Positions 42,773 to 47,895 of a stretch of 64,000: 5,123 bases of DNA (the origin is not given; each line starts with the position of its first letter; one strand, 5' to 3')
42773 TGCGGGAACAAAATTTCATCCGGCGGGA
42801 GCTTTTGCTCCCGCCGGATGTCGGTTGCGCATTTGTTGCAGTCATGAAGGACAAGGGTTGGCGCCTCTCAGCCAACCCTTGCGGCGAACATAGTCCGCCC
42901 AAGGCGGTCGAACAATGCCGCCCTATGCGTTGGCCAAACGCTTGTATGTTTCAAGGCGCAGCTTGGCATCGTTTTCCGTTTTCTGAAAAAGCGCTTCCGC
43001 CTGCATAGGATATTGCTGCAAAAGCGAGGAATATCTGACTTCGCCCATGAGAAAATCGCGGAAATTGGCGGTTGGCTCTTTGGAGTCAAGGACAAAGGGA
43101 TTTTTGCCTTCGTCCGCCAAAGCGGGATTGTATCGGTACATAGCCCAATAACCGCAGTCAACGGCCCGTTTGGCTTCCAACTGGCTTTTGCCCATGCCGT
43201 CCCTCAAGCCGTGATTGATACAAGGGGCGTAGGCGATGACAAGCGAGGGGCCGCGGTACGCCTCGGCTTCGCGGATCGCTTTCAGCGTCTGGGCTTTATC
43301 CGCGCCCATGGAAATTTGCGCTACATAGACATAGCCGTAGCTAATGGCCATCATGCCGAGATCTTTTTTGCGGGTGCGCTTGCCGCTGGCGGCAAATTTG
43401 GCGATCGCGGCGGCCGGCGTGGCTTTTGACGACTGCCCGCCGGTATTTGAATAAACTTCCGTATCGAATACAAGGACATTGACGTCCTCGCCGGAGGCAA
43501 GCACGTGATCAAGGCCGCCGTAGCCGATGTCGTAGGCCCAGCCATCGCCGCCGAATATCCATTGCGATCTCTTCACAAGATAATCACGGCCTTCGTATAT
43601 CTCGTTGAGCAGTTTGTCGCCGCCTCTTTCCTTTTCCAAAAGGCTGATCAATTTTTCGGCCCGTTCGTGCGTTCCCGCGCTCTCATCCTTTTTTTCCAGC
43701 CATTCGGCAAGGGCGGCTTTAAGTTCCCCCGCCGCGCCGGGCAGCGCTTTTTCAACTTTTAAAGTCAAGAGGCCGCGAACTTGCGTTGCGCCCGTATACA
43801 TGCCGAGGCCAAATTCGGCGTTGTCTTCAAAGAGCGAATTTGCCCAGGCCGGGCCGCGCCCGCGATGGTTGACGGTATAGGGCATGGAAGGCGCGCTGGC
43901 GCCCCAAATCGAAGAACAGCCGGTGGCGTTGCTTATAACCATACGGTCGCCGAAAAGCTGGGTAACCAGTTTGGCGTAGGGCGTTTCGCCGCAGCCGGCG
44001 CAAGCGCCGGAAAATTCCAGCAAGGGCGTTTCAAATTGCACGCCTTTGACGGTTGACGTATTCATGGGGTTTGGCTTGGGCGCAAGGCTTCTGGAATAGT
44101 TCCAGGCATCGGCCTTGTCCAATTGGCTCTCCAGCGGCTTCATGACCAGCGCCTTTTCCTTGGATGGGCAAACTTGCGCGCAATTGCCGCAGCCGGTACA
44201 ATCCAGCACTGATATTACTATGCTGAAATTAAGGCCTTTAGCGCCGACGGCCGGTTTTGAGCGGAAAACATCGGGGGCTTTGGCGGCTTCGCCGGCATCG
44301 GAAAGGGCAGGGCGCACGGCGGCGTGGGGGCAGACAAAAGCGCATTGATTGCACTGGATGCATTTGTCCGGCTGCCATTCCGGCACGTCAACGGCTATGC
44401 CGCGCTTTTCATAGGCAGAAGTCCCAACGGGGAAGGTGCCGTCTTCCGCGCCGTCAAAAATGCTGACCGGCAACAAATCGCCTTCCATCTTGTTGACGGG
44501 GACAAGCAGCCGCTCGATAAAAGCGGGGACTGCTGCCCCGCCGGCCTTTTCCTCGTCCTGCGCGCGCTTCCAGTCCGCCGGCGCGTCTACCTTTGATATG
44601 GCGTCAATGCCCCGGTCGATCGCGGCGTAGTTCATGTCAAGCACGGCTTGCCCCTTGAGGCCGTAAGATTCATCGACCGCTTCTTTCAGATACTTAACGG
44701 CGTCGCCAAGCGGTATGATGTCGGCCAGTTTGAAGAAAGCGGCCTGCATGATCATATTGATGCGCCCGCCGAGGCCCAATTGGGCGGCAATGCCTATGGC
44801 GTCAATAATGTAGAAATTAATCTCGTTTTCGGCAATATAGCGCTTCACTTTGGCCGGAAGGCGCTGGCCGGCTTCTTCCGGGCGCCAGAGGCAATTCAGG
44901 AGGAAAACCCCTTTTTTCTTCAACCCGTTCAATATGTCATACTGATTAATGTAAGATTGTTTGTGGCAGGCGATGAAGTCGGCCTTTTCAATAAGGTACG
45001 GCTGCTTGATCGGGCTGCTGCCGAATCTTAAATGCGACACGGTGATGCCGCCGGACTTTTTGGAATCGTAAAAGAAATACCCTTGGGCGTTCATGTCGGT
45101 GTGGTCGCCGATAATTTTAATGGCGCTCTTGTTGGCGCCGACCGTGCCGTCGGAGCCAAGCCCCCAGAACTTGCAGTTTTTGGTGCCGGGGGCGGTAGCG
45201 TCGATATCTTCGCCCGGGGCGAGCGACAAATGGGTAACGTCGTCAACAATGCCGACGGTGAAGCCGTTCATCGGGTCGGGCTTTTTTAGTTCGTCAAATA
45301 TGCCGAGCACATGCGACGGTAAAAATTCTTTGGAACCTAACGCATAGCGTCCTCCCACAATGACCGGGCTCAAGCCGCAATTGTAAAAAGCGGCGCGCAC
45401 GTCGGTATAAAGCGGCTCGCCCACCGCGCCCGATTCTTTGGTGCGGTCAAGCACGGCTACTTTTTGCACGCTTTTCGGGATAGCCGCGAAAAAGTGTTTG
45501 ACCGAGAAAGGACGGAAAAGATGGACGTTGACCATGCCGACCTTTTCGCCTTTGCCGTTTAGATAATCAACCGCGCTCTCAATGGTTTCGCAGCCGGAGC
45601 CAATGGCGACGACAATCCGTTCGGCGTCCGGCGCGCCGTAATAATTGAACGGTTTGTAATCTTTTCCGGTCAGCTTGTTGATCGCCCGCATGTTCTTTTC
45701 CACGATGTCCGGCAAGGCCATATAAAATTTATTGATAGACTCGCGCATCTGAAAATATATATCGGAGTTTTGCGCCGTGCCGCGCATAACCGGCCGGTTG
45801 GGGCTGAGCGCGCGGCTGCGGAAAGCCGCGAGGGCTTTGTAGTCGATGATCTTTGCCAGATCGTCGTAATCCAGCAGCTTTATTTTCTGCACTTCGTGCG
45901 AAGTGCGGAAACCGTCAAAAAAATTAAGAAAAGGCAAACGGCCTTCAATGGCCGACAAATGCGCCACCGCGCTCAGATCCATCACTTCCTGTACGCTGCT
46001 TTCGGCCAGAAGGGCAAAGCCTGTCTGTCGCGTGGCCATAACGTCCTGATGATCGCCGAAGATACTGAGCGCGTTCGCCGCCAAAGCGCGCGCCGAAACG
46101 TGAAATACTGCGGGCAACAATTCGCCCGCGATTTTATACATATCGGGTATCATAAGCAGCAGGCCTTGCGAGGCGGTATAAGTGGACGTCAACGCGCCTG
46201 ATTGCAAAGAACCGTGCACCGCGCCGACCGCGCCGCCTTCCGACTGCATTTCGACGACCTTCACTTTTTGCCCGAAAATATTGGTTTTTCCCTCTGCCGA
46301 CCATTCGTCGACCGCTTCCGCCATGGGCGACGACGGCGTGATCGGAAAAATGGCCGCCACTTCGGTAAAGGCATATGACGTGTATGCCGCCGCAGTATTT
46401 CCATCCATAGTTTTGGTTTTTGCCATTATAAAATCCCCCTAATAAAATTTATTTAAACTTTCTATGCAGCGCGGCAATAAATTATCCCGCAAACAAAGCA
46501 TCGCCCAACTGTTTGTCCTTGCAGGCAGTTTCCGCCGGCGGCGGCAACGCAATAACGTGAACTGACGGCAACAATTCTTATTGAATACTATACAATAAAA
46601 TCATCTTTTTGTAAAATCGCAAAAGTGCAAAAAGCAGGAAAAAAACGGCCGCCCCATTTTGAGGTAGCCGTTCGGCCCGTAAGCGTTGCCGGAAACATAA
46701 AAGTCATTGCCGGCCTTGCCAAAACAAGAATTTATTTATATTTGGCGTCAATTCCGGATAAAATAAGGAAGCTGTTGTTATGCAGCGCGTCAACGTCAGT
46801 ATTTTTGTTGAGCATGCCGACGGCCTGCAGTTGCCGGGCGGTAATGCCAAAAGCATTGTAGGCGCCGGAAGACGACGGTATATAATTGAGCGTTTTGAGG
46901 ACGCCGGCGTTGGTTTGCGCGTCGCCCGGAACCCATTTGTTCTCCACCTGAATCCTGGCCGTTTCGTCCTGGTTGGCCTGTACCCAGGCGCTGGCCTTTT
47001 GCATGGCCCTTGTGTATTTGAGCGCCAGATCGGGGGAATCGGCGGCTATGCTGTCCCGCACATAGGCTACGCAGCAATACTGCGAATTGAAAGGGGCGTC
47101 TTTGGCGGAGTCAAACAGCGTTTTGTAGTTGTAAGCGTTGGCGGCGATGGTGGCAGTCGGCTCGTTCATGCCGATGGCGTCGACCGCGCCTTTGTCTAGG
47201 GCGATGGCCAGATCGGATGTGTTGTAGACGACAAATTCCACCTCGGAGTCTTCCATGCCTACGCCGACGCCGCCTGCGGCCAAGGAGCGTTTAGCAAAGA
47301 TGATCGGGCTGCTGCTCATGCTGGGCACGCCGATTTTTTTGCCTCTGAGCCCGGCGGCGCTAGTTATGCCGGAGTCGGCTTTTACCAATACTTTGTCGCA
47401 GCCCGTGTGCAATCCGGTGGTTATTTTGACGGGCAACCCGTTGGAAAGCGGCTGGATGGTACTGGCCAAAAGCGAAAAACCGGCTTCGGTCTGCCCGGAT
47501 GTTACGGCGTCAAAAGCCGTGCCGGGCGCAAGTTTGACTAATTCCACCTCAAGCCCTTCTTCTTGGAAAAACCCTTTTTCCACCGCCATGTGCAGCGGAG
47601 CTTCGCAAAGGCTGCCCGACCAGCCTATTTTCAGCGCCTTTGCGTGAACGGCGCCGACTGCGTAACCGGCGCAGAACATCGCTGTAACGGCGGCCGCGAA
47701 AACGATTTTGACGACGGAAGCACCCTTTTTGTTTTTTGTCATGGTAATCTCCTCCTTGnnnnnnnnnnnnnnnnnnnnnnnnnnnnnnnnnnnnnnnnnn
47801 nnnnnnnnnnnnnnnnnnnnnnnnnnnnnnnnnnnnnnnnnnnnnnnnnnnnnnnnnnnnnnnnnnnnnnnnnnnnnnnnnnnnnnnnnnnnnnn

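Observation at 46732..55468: Nitrogenase-like (NifH/D/K-type) enzyme operon embedded in cysteine synthesis and sulfonate-type ABC transport genes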

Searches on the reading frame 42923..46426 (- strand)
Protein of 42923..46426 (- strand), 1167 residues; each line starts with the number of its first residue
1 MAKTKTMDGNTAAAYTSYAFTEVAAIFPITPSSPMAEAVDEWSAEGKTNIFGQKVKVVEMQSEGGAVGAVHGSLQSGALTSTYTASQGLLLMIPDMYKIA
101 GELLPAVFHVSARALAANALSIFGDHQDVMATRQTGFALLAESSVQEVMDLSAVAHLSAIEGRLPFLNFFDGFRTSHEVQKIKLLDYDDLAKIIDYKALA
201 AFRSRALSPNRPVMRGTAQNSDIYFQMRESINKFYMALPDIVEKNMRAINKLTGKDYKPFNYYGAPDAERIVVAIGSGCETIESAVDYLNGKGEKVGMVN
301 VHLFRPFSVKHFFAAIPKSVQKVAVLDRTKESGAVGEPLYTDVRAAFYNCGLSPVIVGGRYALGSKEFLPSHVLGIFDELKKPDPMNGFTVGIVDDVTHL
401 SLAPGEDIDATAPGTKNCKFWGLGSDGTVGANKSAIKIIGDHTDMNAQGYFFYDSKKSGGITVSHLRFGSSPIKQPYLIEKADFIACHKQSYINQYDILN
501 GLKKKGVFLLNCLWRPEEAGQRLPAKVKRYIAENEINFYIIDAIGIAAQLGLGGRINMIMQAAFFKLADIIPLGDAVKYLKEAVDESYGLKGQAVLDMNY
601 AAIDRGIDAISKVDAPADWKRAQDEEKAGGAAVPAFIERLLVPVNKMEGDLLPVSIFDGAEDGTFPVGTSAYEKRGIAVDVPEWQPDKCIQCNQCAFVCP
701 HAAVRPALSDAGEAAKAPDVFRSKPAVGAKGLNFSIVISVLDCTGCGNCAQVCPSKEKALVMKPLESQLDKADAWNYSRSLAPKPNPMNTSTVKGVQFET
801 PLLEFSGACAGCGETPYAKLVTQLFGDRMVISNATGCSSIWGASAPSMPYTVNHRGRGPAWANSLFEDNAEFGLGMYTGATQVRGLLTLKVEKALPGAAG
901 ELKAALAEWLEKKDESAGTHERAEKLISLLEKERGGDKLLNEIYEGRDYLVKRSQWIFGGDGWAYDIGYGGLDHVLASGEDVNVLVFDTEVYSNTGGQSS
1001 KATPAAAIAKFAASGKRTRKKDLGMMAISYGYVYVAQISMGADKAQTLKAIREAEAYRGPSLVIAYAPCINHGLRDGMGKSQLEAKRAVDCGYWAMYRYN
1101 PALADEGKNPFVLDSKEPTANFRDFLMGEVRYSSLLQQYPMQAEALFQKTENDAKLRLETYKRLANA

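Call 70: search_protein_families(library=pfam, proteins=[window:42923-46426:-], max_evalue=0.00001)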
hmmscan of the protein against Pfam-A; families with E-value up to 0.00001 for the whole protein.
window:42923-46426:- (1167 aa): 14 families
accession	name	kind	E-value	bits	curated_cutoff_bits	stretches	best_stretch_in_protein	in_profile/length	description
PF01855.24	POR_N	-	2.5e-76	256.9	27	1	21-246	8-230/231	Pyruvate flavodoxin/ferredoxin oxidoreductase, thiamine diP-bdg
PF01558.24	POR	-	3e-32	112.6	27.4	1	424-607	1-172/173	Pyruvate ferredoxin/flavodoxin oxidoreductase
PF10371.14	EKR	-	2.8e-18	65.9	27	1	630-678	9-55/55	Domain of unknown function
PF17147.9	PFOR_II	-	1.8e-14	54.4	27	1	268-355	1-86/102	Pyruvate:ferredoxin oxidoreductase core domain II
PF12838.12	Fer4_7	-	2.9e-09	37.7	27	1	688-756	1-51/52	4Fe-4S dicluster domain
PF12837.12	Fer4_6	-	1.7e-08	34.5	25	1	681-703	1-23/24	4Fe-4S binding domain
PF02775.26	TPP_enzyme_C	-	2.8e-08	34.1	21.9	1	953-1064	47-150/151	Thiamine pyrophosphate enzyme, C-terminal TPP binding domain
PF00037.32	Fer4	-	3.6e-08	33.3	21.1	1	683-704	2-23/24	4Fe-4S binding domain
PF13183.11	Fer4_8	-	1e-07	32.8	27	1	687-756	3-67/68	4Fe-4S dicluster domain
PF13187.11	Fer4_9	-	5.9e-07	29.9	27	1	688-756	1-50/52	4Fe-4S dicluster domain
PF14697.11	Fer4_21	-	6.2e-07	29.9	35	0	686-704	5-23/59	4Fe-4S dicluster domain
PF13237.11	Fer4_10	-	1.1e-06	28.9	25.5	1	685-754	5-53/53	4Fe-4S dicluster domain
PF13484.11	Fer4_16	-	4.2e-06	27.9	30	0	688-755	1-65/66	4Fe-4S double cluster binding domain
PF12797.12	Fer4_2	-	5.3e-06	26.5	24.5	0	738-755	5-22/22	4Fe-4S binding domain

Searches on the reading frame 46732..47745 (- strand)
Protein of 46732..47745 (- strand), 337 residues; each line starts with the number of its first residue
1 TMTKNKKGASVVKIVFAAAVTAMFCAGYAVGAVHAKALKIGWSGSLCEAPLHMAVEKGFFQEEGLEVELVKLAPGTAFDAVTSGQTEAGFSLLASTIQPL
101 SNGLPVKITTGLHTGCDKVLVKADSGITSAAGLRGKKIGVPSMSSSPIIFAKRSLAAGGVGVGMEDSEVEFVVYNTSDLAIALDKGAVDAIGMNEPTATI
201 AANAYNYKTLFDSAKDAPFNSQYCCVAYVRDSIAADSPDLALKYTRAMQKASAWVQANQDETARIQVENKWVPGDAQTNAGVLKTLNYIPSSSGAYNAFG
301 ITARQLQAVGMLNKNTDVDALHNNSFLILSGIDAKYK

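Call 3: search_protein_families(library=pfam, proteins=[window:46732-47745:-], max_evalue=0.01)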
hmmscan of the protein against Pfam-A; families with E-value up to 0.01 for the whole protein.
window:46732-47745:- (337 aa): 3 families
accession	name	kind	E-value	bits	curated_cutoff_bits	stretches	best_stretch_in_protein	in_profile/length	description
PF09084.16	NMT1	-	1.5e-25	90.8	20.5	1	49-261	5-215/216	NMT1/THI5 like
PF13379.11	NMT1_2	-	6.8e-17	62.5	24.7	1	35-263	5-244/252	NMT1-like family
PF12974.12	Phosphonate-bd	-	0.003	17.4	27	1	119-201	89-170/242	ABC transporter, phosphonate, periplasmic substrate-binding protein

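Call 4: search_protein_families(library=ncbifam, proteins=[window:46732-47745:-], max_evalue=0.01)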
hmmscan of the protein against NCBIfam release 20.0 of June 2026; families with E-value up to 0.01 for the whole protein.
window:46732-47745:- (337 aa): 6 families
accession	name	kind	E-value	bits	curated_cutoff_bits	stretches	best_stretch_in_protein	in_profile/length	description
TIGR01728.1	SsuA_fam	subfamily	2.4e-28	99.2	163.5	1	38-327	1-289/290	aliphatic sulfonate ABC transporter substrate-binding protein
NF040735.1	SBP_SaoX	equivalog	5.7e-17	61.8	300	1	53-273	20-236/330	ABC transporter substrate-binding subunit SaoX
TIGR01729.1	taurine_ABC_bnd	equivalog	5e-08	32.7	304.25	1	62-293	24-255/300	taurine ABC transporter substrate-binding protein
NF008588.0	PRK11553.1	subfamily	6.6e-05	22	299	1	117-215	111-204/319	aliphatic sulfonate ABC transporter substrate-binding protein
TIGR02122.1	TRAP_TAXI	subfamily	0.00043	19.2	84.35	1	114-202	120-207/320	TAXI family TRAP transporter solute-binding subunit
TIGR03427.1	ABC_peri_uca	equivalog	0.0017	17.6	333.9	1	109-215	83-181/328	putative urea ABC transporter substrate-binding protein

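Call 45: search_solved_structures(query=window:46732-47745:-, max_evalue=0.01)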
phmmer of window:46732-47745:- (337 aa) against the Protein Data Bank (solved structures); distinct sequences matched with E-value up to 0.01: 15.
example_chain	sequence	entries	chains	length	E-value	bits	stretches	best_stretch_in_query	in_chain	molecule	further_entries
3qsl_A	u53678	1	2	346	6.2e-11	45.5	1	38-287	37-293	Putative exported protein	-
4nmy_A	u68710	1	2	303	2.6e-10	43.4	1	38-269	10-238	ABC-type transport system, extracellular solute-binding protein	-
4h6d_F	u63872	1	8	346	3.2e-08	36.6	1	40-258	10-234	Pyrimidine precursor biosynthesis enzyme THI5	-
4h65_A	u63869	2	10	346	1e-07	34.9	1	40-257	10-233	Pyrimidine precursor biosynthesis enzyme THI5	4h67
4esw_A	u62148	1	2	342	1.4e-07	34.5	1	40-261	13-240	Pyrimidine biosynthesis enzyme THI13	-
4esx_A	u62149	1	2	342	1.9e-07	34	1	40-261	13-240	Pyrimidine biosynthesis enzyme THI13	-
3ix1_A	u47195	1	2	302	4e-07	32.9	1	39-269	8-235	N-formyl-4-amino-5-aminomethyl-2-methylpyrimidine binding protein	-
9uai_E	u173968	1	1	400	0.00045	22.9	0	38-120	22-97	Nitrate transport ATP-binding subunits C and D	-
9uak_A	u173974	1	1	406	0.00047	22.9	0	38-120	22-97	C terminal regulatory domain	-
9u9z_C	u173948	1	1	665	0.0015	21.2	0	37-120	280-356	CmpC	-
9ua0_C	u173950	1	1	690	0.0016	21.1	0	37-120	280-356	CmpC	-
9ua1_C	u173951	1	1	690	0.0016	21.1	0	37-120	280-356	CmpC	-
5l9o_A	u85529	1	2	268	0.0086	18.7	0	75-203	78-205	Deoxyfructosyl-amino Acid Transporter Periplasmic Binding Protein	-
6hqh_A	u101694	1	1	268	0.0086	18.7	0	75-203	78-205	Membrane-bound lytic murein transglycosylase F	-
5lom_A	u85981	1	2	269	0.0087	18.7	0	75-203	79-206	Deoxyfructosyl-amino Acid Transporter Periplasmic Binding Protein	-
